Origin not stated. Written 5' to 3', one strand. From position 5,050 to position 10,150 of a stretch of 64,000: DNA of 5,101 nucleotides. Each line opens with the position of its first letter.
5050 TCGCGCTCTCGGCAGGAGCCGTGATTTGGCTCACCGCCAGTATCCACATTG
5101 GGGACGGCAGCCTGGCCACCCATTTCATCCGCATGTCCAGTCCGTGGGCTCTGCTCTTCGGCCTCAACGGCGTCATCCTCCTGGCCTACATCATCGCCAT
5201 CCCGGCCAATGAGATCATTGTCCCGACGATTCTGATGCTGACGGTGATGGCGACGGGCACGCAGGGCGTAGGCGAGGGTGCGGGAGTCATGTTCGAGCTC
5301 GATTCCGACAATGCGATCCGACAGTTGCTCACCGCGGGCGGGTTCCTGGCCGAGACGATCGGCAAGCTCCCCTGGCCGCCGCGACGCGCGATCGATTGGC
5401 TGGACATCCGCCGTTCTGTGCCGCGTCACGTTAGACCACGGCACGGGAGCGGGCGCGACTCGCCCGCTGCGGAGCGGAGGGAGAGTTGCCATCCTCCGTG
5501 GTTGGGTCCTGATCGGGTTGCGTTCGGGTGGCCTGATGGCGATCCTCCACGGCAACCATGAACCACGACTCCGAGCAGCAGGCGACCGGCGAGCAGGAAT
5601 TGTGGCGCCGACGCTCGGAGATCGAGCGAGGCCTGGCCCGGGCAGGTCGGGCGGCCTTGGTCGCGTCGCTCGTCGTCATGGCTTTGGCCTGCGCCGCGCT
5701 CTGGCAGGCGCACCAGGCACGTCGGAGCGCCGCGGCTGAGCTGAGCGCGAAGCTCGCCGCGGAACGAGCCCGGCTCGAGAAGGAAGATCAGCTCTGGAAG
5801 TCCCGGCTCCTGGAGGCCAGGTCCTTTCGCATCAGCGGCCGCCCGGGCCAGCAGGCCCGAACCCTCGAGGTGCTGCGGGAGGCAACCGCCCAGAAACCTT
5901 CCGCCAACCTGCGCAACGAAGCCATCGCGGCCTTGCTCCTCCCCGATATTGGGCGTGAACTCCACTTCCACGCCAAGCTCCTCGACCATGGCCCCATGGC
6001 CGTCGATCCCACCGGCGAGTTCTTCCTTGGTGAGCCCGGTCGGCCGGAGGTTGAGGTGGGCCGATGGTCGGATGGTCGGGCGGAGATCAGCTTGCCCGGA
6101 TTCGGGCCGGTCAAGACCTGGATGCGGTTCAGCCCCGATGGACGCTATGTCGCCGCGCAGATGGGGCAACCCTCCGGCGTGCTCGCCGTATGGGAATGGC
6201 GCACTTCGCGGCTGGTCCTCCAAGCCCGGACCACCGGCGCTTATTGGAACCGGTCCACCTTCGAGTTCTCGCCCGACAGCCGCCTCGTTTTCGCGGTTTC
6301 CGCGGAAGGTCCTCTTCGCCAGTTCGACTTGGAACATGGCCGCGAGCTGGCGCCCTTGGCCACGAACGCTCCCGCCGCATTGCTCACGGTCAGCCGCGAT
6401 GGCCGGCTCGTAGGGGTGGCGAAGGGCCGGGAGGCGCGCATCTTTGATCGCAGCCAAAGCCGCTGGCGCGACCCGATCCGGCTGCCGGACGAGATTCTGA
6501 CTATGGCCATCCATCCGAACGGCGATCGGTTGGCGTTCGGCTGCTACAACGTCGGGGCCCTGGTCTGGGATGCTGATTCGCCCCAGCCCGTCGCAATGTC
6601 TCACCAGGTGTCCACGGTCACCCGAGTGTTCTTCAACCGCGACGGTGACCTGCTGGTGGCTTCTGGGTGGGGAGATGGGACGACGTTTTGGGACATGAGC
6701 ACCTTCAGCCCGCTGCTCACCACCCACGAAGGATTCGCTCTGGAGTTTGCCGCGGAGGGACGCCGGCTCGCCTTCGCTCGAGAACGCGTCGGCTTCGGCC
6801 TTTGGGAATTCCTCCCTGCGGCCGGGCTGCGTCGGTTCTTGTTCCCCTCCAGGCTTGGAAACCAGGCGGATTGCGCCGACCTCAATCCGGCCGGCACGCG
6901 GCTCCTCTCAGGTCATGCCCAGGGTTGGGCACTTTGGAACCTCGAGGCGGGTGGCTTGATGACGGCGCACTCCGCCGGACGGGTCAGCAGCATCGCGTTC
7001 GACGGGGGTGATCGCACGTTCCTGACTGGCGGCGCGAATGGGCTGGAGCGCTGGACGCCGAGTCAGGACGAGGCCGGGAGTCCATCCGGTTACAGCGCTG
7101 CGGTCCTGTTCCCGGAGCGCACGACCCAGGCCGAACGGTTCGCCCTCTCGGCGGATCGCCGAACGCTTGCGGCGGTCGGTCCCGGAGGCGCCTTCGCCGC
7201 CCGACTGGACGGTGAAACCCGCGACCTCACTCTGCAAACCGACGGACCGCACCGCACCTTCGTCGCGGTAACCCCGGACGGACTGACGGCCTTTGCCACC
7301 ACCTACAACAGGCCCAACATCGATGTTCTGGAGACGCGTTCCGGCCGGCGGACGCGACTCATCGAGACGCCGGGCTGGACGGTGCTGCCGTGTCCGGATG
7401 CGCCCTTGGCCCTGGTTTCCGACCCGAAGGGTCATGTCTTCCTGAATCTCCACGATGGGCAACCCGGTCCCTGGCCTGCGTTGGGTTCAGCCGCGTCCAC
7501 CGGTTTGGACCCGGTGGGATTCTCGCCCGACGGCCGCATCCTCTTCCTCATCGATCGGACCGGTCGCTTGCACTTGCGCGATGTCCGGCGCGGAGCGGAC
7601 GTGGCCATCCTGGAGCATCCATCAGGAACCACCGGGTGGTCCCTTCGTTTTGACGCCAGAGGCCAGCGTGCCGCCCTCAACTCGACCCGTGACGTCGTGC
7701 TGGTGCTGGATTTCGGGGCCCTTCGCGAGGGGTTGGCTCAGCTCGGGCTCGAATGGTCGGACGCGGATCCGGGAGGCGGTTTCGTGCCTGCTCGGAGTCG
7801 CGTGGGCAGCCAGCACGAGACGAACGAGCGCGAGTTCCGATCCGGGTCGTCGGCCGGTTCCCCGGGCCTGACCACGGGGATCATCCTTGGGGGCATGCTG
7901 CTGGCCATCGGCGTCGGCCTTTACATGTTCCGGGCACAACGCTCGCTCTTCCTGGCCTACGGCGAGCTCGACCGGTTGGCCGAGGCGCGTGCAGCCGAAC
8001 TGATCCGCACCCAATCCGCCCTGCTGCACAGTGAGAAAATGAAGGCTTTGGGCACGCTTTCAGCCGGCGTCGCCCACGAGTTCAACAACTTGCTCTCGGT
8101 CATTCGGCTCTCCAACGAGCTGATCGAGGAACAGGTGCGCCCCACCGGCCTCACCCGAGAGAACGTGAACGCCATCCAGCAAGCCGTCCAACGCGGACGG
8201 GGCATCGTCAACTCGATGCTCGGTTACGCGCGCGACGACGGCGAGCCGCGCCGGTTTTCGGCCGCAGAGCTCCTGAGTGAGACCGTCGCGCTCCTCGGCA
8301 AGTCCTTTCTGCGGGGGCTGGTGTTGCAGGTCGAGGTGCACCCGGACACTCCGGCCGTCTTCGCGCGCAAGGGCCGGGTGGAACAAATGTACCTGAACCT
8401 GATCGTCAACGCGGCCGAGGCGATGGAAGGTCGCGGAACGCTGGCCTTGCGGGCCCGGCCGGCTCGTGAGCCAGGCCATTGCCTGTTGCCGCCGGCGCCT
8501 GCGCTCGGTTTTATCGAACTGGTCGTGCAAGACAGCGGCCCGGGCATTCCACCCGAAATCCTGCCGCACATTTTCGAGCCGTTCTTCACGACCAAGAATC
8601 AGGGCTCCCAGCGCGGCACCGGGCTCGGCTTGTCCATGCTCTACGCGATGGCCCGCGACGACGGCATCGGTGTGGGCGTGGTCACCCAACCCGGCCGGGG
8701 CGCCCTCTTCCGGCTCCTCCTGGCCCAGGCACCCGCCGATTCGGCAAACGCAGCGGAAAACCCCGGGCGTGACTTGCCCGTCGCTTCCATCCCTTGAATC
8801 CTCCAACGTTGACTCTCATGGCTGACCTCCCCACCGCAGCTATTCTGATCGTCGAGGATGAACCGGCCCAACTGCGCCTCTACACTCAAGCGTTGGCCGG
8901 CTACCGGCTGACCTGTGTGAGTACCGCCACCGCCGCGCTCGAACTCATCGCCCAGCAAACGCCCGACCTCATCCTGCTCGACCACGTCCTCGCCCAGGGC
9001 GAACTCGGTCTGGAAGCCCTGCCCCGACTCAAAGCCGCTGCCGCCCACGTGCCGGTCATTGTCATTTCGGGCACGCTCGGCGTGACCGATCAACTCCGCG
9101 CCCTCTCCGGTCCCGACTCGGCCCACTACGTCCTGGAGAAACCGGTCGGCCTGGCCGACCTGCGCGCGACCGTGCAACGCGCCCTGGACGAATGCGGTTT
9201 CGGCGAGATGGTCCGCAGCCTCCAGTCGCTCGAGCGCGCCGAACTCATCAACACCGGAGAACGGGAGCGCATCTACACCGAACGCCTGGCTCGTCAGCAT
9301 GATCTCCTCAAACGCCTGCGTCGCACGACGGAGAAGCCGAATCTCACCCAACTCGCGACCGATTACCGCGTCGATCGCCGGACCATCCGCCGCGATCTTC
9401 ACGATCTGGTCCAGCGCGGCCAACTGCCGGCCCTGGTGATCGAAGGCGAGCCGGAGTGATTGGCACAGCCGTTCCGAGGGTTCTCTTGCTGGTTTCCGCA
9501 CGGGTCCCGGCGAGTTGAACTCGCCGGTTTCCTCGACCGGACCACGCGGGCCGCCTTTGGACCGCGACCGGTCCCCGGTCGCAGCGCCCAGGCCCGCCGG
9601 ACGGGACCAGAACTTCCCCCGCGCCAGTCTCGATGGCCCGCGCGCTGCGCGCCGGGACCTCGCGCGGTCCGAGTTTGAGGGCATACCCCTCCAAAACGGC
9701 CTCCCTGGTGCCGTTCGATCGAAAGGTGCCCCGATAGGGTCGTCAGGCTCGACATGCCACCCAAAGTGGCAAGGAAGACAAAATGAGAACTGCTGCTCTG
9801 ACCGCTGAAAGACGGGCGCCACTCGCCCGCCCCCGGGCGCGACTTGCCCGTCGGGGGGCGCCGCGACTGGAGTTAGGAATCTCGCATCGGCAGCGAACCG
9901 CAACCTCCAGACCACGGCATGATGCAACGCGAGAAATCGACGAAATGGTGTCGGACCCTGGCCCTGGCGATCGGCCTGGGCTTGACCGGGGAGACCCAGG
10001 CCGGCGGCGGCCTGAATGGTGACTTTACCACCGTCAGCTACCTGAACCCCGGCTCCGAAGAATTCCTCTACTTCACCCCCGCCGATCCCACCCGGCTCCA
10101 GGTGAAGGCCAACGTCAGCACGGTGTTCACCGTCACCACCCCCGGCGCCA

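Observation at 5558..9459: Cassette A is preceded by a histidine kinase whose ~700-aa WD40 ectodomain is homologous to that of the Ser/Thr kinase next to cassette B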

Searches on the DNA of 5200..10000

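Call 99: search_rna_families(source=window, start=5200, end=10000, threshold=evalue, max_evalue=1)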
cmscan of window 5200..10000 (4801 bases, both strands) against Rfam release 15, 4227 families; matches with E-value up to 1: 0.
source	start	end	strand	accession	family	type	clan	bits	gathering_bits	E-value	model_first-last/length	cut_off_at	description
